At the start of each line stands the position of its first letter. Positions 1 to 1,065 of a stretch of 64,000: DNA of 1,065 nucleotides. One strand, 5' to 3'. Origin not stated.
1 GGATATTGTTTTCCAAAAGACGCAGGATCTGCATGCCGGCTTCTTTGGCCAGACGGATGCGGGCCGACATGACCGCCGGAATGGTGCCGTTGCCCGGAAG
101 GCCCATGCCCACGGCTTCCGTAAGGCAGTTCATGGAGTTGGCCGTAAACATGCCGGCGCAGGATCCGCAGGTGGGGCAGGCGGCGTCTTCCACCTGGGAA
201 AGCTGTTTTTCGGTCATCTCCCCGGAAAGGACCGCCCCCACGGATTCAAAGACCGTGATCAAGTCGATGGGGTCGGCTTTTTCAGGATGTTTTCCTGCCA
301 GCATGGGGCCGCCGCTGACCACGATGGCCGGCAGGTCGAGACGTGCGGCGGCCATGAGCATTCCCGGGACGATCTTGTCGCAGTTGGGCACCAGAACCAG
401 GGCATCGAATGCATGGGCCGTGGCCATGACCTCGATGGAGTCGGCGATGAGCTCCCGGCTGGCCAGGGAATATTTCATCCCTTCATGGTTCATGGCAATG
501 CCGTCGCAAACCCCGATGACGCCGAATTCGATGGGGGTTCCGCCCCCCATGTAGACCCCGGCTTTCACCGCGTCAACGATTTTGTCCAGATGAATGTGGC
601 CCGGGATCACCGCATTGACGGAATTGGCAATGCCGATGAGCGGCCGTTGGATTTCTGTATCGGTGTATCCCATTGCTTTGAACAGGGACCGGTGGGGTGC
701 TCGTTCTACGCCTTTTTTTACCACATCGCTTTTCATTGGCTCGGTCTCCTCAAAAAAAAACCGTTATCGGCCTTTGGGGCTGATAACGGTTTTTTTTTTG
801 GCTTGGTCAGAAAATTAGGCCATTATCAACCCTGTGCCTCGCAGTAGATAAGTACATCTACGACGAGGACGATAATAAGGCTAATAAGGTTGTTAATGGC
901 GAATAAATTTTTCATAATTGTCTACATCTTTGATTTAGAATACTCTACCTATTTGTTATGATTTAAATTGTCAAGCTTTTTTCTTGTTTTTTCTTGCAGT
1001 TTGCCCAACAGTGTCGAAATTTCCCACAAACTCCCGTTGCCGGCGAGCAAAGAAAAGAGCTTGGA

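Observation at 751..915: Leu/Ile/Val-rich leader peptide with a complete 1:2 / 2:3 / 3:4 attenuator directly upstream of ilvD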

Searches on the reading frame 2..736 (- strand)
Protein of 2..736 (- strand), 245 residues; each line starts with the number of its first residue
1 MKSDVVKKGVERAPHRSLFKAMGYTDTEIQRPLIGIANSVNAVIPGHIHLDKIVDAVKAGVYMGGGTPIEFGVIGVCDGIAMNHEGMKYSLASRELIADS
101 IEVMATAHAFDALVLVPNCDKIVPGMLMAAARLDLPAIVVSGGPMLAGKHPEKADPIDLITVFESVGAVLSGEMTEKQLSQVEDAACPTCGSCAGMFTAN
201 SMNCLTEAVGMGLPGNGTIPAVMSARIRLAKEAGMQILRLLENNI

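Call 11: find_related_loci(query=window:2-736:-, collection=genome_contigs, flank=3000)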
Query window:2-736:- (245 aa) in genome_contigs; peptide patterns used: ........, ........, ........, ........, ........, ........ (x = any residue, [..] = any of these).
600 stretches matched a pattern (row limit reached: there are more); 434 encode a relative of the query (tblastn E <= 1e-3); the best 80 are kept; 80 distinct loci.
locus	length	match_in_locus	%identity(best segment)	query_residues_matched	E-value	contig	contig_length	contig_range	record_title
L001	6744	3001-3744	91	1-245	7e-150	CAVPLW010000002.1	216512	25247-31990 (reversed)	MAG: uncultured delta proteobacterium isolate MFD09964.bin.3.171 genome assembly, contig: contig_12165, whole genome sho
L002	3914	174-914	86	1-245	3e-145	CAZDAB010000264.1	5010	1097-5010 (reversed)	MAG TPA_asm: uncultured Desulfobacteraceae bacterium isolate binchicken_co89_303 genome assembly, contig: NODE_36693_len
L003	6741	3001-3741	85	1-245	2e-142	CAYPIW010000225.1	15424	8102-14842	MAG TPA_asm: uncultured Desulfobacteraceae bacterium isolate SRP067234_co1_295 genome assembly, contig: k99_646447, whol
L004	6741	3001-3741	84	1-245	4e-142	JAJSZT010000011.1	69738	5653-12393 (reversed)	MAG: Deltaproteobacteria bacterium isolate CR9063A Ga0402054_016, whole genome shotgun sequence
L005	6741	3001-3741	84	1-245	7e-141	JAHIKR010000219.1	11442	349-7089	MAG: Proteobacteria bacterium isolate KR13_N1.mb.65 KR13_N1.mb.65_k141_128716, whole genome shotgun sequence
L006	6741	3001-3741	80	1-245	4e-136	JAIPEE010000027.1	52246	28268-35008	MAG: Desulfobacterales bacterium isolate Tobar13.5m-G30 Tobar13-5m-C712, whole genome shotgun sequence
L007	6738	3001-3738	80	1-245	8e-136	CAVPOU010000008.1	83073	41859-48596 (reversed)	MAG: uncultured delta proteobacterium isolate MFD00032.bin.1.150 genome assembly, contig: contig_20345, whole genome sho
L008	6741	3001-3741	80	1-245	2e-134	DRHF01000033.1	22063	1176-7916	MAG TPA_asm: Desulfobacterales bacterium isolate HyVt-363 HyVt-363_k145_15225, whole genome shotgun sequence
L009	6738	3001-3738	80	1-245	1e-134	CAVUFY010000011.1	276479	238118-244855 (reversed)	MAG: uncultured delta proteobacterium isolate MFD02416.bin.2.150 genome assembly, contig: contig_37104, whole genome sho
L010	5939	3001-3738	82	1-245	2e-133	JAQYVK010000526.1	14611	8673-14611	MAG: Desulfatiglandales bacterium isolate SG_15_bin78 SG_15_bin.78.orig_15_c_000000841257, whole genome shotgun sequence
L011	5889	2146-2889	79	1-245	4e-133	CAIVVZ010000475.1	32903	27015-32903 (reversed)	MAG: uncultured Desulfobacteraceae bacterium isolate AlinenLipids_bin-9448 genome assembly, contig: bin-9448:475/658, wh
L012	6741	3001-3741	78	1-245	8e-132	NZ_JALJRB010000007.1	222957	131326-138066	Desulfatitalea alkaliphila strain M08but 7, whole genome shotgun sequence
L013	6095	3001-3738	76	1-245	1e-131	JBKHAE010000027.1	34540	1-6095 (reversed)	MAG: Desulfobacterales bacterium isolate D1M01_11 NODE_1469_length_34540_cov_6.727911, whole genome shotgun sequence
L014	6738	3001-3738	75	1-245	3e-131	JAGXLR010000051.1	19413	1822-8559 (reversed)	MAG: Desulfobacterales bacterium isolate GSL_CB2_4 NODE_318_length_19413_cov_6.99953, whole genome shotgun sequence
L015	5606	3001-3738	75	1-245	5e-131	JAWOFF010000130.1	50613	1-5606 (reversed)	MAG: Desulfosalsimonadaceae bacterium isolate BLK6-1.bin.181 k191_1060058, whole genome shotgun sequence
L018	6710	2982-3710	78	1-245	3e-129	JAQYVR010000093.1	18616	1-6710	MAG: Desulfobacteria bacterium isolate SG_15_bin16 SG_15_bin.16.orig_15_k141_316706, whole genome shotgun sequence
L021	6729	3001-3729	76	1-245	5e-127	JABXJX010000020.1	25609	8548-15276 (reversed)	MAG: Desulfobacterales bacterium isolate CR_Bin_073 NODE_21_length_25609_cov_6.219998, whole genome shotgun sequence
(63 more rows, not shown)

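Call 52: search_protein_families(library=ncbifam, proteins=[window:2-736:-, L001:4738-6420:+, L018:1366-2925:+, L021:907-2466:+], max_evalue=1e-10)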
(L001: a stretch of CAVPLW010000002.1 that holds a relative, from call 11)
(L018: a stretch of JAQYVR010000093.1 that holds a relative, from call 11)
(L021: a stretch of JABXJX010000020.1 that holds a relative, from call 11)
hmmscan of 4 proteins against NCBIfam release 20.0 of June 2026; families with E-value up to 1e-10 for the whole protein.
window:2-736:- (245 aa): 8 families
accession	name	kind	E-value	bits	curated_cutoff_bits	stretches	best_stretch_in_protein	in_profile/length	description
NF002068.0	PRK00911.1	subfamily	1.1e-105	354.2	644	1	1-245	5-247/559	dihydroxy-acid dehydratase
TIGR00110.1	ilvD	equivalog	5.6e-98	328.8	618.15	1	14-245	1-231/543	dihydroxy-acid dehydratase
NF009103.0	PRK12448.1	equivalog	1.1e-84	284.8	710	1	2-241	5-243/616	dihydroxy-acid dehydratase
NF004784.0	PRK06131.1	subfamily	1.3e-53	182.3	539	1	8-243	19-249/576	dihydroxy-acid dehydratase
NF009560.0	PRK13017.1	subfamily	2.3e-47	161.5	684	1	15-244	28-253/595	dihydroxy-acid dehydratase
NF009559.0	PRK13016.1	equivalog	3.3e-43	147.8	882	1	12-243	23-249/578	L-arabinonate dehydratase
TIGR01196.1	edd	equivalog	3.7e-26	91.5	708.25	1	30-243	63-270/601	phosphogluconate dehydratase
TIGR03432.1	yjhG_yagF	hypoth_equivalog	5.4e-16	57.8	808.15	1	45-241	81-275/640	YjhG/YagF family D-xylonate dehydratase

L001:4738-6420:+ (561 aa): 51 families (the best 25 are shown)
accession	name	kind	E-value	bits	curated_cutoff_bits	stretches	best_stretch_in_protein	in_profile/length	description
NF004710.0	PRK06048.1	equivalog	1.5e-251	835.8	976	1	2-559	7-557/561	acetolactate synthase large subunit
TIGR00118.1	acolac_lg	equivalog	2.1e-248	825.4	538.35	1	3-559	1-554/557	biosynthetic-type acetolactate synthase large subunit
NF006581.0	PRK09107.1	equivalog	4.5e-235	781.5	974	1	2-560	10-574/595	acetolactate synthase 3 large subunit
NF006319.0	PRK08527.1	equivalog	8.5e-229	760.7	905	1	1-560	2-559/565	acetolactate synthase large subunit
NF005228.0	PRK06725.1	equivalog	1.7e-225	749.6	991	1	2-560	15-566/571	acetolactate synthase large subunit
NF005824.0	PRK07710.1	equivalog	5.4e-225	748.1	976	1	2-559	16-568/573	acetolactate synthase large subunit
NF005409.0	PRK06965.1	equivalog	7.7e-225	747.8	1035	1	3-560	21-582/587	acetolactate synthase 3 catalytic subunit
NF005058.0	PRK06466.1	equivalog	1.4e-215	717.2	951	1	2-560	3-568/574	acetolactate synthase 3 large subunit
NF004919.0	PRK06276.1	equivalog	1.3e-214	713.8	866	1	4-559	2-557/582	acetolactate synthase large subunit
NF005651.0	PRK07418.1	subfamily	6.6e-213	708.3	942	1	2-559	18-579/617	acetolactate synthase large subunit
NF006525.0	PRK08979.1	equivalog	6.4e-212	704.9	1084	1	2-560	3-566/572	acetolactate synthase 3 large subunit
NF005364.0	PRK06882.1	equivalog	4.4e-211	702.2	1083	1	2-560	3-566/574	acetolactate synthase 3 large subunit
NF005860.0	PRK07789.1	equivalog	3.3e-210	699.5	881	1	2-555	33-594/615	acetolactate synthase large subunit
NF005936.0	PRK07979.1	equivalog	1.4e-204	680.7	1080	1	3-560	4-568/574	acetolactate synthase 3 large subunit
NF006524.0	PRK08978.1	equivalog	2.8e-197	656.4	738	1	4-559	2-544/548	acetolactate synthase 2 catalytic subunit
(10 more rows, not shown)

L018:1366-2925:+ (520 aa): 20 families
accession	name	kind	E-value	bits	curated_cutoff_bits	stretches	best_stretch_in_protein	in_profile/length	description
TIGR00977.1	citramal_synth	equivalog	5.6e-226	750.9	450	1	3-518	1-518/526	citramalate synthase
NF002085.0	PRK00915.1-2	subfamily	2.3e-82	277.4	517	1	2-513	12-496/504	2-isopropylmalate synthase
NF002086.0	PRK00915.1-3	equivalog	1.7e-76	257.7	532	1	2-509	5-494/516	2-isopropylmalate synthase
TIGR00973.1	leuA_bact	equivalog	6.8e-74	249.1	598.7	1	4-510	2-490/494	2-isopropylmalate synthase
NF002088.0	PRK00915.1-5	equivalog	1.2e-70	238.4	697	1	1-509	1-491/514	2-isopropylmalate synthase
TIGR02090.1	LEU1_arch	subfamily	5.1e-70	236.4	484.75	1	4-372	1-353/363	isopropylmalate/citramalate/homocitrate synthases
NF002084.0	PRK00915.1-1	equivalog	7.1e-70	236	748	1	3-510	4-493/523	2-isopropylmalate synthase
NF002087.0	PRK00915.1-4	equivalog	4.6e-63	213.5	729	1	4-508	7-494/516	2-isopropylmalate synthase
NF041069.1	IPMS_Sufob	equivalog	8.2e-62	209.6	600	1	4-375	1-358/371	isopropylmalate synthase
TIGR02146.1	LysS_fung_arch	equivalog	1.1e-61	209.1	413.55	1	7-355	2-336/344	homocitrate synthase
TIGR02660.1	nifV_homocitr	equivalog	5.5e-59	200.3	462.9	1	4-351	2-335/365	homocitrate synthase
NF042434.1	IPMS_Lepto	equivalog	5.9e-41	140.7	500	1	3-349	5-354/374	2-isopropylmalate synthase LeuA2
NF042433.1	CitmalDyn_Leptosp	equivalog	3.4e-38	131.5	950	1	3-510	7-504/514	(R)-citramalate synthase CimA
NF002991.1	PRK03739.1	subfamily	9.4e-29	100.5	455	1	190-510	225-545/550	2-isopropylmalate synthase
TIGR00970.1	leuA_yeast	equivalog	2.5e-24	85.7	697.4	1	187-315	225-350/564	2-isopropylmalate synthase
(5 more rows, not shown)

L021:907-2466:+ (520 aa): 20 families
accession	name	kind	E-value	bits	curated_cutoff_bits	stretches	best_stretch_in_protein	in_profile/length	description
TIGR00977.1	citramal_synth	equivalog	7.4e-222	737.3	450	1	3-518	1-518/526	citramalate synthase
NF002085.0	PRK00915.1-2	subfamily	1.1e-82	278.5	517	1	2-514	12-497/504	2-isopropylmalate synthase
NF002086.0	PRK00915.1-3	equivalog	1.1e-76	258.3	532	1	2-509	5-494/516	2-isopropylmalate synthase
TIGR00973.1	leuA_bact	equivalog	1.3e-73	248.1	598.7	1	4-510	2-490/494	2-isopropylmalate synthase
TIGR02090.1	LEU1_arch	subfamily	6e-72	242.7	484.75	1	5-372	2-353/363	isopropylmalate/citramalate/homocitrate synthases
NF002088.0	PRK00915.1-5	equivalog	7e-72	242.5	697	1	1-509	1-491/514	2-isopropylmalate synthase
NF002084.0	PRK00915.1-1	equivalog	1.8e-68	231.4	748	1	3-509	4-492/523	2-isopropylmalate synthase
NF002087.0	PRK00915.1-4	equivalog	5e-64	216.7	729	1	3-508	6-494/516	2-isopropylmalate synthase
TIGR02146.1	LysS_fung_arch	equivalog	8.3e-63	212.7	413.55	1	7-364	2-343/344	homocitrate synthase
NF041069.1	IPMS_Sufob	equivalog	1.1e-62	212.4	600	1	5-373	2-356/371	isopropylmalate synthase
TIGR02660.1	nifV_homocitr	equivalog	9.9e-56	189.6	462.9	1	4-350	2-334/365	homocitrate synthase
NF042434.1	IPMS_Lepto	equivalog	2.9e-43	148.3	500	1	2-338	4-343/374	2-isopropylmalate synthase LeuA2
NF042433.1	CitmalDyn_Leptosp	equivalog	7e-38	130.5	950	1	4-511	8-505/514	(R)-citramalate synthase CimA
NF002991.1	PRK03739.1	subfamily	1.5e-24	86.6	455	1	188-510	223-545/550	2-isopropylmalate synthase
NF006049.0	PRK08195.1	subfamily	5.3e-23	81.6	229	1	168-258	160-251/344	4-hyroxy-2-oxovalerate/4-hydroxy-2-oxopentanoic acid aldolase,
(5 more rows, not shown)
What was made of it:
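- The downstream genes are BCAA biosynthesis genes (call 52).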

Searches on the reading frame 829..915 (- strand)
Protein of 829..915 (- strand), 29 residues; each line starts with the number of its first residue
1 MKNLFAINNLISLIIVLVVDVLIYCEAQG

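Call 57: search_protein_families(library=pfam, proteins=[window:829-915:-], max_evalue=10)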
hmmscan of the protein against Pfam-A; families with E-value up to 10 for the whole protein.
seq(29 aa): 0 families

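Call 58: search_protein_families(library=ncbifam, proteins=[window:829-915:-], max_evalue=10)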
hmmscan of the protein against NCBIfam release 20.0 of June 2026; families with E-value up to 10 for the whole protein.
seq(29 aa): 0 families
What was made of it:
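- No Pfam or NCBIfam family matches (calls 57, 58).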
